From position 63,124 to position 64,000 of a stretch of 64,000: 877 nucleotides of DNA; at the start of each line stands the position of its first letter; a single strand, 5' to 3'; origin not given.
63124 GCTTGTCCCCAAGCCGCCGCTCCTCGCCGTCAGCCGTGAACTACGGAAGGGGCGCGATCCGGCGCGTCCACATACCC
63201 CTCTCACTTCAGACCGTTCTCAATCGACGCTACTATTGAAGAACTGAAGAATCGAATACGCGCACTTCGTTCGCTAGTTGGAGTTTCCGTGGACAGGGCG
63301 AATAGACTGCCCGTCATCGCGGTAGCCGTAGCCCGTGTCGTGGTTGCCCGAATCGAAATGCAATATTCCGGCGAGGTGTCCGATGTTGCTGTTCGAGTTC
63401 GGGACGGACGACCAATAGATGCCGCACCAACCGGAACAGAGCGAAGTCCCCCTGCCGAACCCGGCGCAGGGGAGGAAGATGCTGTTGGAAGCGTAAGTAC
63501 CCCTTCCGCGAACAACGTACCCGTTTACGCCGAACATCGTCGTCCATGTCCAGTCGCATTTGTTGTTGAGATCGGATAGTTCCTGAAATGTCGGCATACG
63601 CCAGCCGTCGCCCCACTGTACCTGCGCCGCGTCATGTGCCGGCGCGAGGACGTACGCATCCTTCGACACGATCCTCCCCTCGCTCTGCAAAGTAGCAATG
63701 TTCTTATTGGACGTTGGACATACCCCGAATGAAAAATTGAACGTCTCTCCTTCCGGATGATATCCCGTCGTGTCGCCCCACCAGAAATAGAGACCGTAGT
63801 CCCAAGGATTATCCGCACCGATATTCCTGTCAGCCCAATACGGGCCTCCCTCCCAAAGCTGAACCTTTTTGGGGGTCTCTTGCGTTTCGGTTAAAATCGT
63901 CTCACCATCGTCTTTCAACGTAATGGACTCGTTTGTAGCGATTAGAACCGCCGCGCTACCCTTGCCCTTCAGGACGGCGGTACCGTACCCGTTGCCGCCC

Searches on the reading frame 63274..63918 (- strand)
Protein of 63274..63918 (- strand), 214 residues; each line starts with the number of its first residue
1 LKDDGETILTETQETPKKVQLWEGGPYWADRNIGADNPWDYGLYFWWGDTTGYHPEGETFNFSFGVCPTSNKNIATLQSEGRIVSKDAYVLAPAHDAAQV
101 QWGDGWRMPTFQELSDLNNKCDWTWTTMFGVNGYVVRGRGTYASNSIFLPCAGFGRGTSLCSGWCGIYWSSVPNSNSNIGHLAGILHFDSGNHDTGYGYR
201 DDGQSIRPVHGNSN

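Call 73: search_protein_families(library=ncbifam, proteins=[window:63274-63918:-], max_evalue=0.00001)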
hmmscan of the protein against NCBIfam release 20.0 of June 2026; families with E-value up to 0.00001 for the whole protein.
window:63274-63918:- (214 aa): 0 families

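Call 75: search_protein_families(library=pfam, proteins=[window:63274-63918:-], max_evalue=0.01)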
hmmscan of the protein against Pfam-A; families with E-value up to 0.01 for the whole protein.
window:63274-63918:- (214 aa): 1 family
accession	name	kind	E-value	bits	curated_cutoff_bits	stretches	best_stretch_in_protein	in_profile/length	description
PF07603.17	Lcl_C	-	8.7e-05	23.2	34.9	1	96-209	35-116/117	Lcl C-terminal domain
